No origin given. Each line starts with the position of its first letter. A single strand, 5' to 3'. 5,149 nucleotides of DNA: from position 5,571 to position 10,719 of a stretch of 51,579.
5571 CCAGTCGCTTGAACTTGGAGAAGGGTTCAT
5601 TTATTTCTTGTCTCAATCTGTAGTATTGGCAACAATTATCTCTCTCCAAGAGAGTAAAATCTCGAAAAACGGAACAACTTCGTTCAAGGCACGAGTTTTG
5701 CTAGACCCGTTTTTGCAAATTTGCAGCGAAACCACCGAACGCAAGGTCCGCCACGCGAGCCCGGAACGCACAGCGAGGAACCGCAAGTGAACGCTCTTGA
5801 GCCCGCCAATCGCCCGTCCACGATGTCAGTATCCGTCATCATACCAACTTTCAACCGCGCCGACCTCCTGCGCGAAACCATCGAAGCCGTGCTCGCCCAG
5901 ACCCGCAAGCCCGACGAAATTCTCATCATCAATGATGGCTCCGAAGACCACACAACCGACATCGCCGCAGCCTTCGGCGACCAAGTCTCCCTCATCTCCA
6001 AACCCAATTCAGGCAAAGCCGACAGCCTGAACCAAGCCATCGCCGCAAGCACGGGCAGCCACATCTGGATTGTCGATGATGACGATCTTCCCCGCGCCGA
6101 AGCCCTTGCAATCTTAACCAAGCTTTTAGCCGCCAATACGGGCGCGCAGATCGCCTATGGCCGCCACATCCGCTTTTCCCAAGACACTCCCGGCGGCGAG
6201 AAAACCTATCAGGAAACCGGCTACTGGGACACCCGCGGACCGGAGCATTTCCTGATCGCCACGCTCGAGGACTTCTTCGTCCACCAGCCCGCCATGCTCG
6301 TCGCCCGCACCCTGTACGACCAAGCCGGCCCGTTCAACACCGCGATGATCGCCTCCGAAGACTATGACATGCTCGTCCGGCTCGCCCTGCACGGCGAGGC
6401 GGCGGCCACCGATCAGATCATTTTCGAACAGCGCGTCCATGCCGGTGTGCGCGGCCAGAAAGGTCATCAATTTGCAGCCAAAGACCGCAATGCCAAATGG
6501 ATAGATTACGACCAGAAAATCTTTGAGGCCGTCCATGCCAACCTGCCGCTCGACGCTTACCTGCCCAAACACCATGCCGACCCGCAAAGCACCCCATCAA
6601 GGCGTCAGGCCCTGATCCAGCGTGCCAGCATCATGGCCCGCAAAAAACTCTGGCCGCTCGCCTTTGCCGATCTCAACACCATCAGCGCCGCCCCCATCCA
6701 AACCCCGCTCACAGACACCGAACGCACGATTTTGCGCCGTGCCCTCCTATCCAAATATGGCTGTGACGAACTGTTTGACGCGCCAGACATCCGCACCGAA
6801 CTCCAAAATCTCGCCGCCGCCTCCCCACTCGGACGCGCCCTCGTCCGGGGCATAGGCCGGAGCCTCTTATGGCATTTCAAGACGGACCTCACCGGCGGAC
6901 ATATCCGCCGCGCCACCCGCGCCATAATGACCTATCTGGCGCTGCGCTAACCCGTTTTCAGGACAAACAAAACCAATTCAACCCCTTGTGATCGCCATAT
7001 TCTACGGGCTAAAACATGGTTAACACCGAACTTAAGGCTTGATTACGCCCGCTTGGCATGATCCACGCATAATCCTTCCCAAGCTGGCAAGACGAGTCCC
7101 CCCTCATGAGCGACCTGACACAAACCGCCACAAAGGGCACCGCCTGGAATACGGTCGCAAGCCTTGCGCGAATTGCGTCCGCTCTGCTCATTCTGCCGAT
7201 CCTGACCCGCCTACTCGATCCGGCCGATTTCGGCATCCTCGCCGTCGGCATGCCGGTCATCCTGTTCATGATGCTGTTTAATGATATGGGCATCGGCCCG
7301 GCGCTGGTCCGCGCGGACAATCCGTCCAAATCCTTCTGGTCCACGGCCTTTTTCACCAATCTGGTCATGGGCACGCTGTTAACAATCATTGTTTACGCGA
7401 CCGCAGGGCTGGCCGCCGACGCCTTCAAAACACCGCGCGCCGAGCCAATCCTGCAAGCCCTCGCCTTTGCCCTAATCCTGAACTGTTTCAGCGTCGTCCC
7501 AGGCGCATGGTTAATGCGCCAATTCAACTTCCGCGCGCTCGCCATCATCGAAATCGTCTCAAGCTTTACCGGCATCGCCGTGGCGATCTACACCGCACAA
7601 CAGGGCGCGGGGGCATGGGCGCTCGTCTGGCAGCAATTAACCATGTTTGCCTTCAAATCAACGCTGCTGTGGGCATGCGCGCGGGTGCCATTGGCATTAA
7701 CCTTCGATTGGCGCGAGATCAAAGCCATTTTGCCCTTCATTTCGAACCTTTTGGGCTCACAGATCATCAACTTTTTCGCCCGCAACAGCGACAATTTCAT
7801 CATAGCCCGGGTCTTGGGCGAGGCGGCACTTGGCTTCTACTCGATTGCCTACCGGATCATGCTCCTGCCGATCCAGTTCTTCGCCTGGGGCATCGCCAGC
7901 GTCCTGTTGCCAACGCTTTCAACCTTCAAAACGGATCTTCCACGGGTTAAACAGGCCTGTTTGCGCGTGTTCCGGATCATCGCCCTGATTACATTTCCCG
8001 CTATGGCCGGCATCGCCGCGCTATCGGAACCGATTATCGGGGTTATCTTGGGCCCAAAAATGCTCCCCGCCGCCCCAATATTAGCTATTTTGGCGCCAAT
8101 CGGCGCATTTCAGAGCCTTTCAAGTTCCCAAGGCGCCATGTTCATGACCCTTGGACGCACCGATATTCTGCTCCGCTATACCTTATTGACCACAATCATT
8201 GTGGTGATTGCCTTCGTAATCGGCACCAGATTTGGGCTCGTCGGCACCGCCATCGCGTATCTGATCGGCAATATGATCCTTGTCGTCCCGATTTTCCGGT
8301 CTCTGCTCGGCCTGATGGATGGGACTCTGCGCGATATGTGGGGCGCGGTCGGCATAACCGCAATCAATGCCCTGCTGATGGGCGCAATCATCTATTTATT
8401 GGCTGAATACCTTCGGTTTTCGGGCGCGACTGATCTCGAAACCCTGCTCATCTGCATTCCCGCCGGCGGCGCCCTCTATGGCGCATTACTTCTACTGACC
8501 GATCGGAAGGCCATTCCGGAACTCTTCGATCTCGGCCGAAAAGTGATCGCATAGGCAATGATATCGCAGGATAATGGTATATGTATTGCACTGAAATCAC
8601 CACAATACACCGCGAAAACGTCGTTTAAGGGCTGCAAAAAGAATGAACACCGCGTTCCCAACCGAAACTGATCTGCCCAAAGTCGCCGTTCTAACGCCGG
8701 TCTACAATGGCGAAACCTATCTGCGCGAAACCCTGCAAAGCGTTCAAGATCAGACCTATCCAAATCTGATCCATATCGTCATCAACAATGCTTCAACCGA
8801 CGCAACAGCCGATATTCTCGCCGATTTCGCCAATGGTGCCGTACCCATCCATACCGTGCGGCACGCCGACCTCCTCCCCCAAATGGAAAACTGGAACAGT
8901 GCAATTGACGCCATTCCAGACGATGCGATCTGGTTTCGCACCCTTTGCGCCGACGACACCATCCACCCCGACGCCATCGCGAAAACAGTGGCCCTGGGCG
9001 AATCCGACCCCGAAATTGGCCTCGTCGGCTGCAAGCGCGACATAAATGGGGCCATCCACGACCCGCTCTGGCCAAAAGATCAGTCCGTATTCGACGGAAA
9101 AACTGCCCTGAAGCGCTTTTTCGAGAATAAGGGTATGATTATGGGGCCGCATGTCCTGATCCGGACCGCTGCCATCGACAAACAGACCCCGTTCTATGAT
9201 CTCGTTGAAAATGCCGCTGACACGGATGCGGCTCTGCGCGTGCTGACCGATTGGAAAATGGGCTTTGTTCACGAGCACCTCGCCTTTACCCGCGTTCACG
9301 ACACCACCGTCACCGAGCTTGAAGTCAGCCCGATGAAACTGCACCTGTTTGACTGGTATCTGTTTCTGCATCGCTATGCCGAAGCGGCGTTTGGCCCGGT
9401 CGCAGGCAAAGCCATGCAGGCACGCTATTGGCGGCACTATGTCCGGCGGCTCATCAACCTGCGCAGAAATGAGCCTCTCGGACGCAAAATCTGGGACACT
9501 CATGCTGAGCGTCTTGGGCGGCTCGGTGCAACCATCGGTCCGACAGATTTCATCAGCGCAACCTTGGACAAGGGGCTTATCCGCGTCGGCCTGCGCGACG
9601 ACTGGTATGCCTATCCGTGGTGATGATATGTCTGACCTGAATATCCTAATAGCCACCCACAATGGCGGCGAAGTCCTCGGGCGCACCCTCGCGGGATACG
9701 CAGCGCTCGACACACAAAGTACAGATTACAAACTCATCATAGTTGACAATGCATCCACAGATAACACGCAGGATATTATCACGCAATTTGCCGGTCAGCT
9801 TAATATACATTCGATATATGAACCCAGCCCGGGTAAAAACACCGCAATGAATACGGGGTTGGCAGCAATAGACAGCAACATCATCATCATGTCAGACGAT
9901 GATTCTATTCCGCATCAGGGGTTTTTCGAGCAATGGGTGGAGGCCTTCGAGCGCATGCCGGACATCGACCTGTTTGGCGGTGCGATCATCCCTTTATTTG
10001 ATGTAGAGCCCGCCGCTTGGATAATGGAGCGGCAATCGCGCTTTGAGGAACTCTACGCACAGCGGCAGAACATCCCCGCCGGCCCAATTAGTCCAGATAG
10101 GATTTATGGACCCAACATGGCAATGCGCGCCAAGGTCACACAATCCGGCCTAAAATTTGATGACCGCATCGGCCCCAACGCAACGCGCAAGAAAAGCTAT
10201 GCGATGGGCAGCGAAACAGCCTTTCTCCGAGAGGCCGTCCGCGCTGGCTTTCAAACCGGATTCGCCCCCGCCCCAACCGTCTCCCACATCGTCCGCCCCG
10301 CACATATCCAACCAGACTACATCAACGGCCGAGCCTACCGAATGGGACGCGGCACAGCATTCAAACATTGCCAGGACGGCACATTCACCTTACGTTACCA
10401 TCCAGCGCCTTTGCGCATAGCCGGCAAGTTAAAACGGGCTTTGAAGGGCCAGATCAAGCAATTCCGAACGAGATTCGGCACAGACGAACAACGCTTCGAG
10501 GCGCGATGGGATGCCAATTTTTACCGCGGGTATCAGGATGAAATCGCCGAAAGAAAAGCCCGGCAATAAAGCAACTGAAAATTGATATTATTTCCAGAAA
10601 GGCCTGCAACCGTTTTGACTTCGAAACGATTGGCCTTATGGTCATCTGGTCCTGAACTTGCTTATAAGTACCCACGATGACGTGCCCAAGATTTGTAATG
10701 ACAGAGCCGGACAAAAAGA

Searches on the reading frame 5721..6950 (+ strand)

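Call 22: search_protein_families(library=pfam, proteins=[window:5721-6950:+], max_evalue=0.01)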
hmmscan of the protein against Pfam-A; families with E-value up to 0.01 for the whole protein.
window:5721-6950:+ (409 aa): 3 families
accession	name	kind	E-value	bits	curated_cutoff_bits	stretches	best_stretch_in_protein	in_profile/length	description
PF00535.33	Glycos_transf_2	-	1.2e-29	103.9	23.3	1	38-196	1-161/168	Glycosyl transferase family 2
PF13641.12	Glyco_tranf_2_3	-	9.6e-20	72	27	1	37-226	3-199/230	Glycosyltransferase like family 2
PF10111.15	Glyco_tranf_2_2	-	7e-08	32.7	27.3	1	38-228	1-206/276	Glycosyltransferase like family 2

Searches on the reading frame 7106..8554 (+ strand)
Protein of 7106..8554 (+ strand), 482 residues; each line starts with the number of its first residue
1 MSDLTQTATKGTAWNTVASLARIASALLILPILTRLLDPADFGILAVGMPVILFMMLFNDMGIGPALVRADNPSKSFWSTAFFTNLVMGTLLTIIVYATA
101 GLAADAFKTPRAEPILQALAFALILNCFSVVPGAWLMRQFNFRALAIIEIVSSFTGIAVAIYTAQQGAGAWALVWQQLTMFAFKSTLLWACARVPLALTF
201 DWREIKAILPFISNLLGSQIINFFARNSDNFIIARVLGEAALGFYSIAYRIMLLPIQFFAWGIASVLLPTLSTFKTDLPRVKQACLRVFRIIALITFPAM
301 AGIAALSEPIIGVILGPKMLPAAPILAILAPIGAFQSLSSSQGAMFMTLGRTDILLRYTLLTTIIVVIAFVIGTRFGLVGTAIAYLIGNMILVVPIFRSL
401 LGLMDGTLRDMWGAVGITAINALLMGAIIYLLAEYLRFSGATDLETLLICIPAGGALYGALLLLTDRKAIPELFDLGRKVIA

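Call 22: search_protein_families(library=pfam, proteins=[window:7106-8554:+], max_evalue=0.01)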
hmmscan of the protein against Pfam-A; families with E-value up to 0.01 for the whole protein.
window:7106-8554:+ (482 aa): 3 families
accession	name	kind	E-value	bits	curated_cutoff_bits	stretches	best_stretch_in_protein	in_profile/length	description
PF13440.11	Polysacc_synt_3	-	3.8e-77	259.9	23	1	32-323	1-292/293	Polysaccharide biosynthesis protein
PF01943.22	Polysacc_synt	-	3.5e-34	118.9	28.2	1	9-273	2-272/274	Polysaccharide biosynthesis protein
PF03023.19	MurJ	-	1.4e-06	27.7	27.4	1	76-437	54-437/451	Lipid II flippase MurJ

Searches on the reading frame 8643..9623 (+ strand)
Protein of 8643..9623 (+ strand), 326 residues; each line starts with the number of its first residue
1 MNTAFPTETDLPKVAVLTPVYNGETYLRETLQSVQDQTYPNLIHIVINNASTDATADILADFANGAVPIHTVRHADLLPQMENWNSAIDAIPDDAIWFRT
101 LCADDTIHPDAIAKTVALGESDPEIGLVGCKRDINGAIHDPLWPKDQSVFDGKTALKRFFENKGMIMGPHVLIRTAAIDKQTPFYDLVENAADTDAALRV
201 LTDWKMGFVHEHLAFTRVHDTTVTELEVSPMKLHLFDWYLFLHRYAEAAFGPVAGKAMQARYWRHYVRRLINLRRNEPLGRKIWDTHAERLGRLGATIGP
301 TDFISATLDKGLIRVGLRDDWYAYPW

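Call 4: search_protein_families(library=pfam, proteins=[window:8643-9623:+], max_evalue=0.01)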
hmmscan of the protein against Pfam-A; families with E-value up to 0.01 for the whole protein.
window:8643-9623:+ (326 aa): 2 families
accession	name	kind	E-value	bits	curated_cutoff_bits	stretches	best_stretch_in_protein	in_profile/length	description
PF00535.33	Glycos_transf_2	-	8.8e-19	68.5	23.3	1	16-179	2-165/168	Glycosyl transferase family 2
PF13641.12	Glyco_tranf_2_3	-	8e-08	33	27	1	12-135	1-126/230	Glycosyltransferase like family 2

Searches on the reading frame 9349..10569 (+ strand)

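Call 4: search_protein_families(library=pfam, proteins=[window:9349-10569:+], max_evalue=0.01)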
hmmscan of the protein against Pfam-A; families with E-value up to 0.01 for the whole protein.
window:9349-10569:+ (406 aa): 2 families
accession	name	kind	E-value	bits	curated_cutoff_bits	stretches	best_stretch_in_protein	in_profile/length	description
PF00535.33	Glycos_transf_2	-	1.2e-18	68.1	23.3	1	99-218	2-120/168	Glycosyl transferase family 2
PF13641.12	Glyco_tranf_2_3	-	2e-12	48.1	27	1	98-321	4-213/230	Glycosyltransferase like family 2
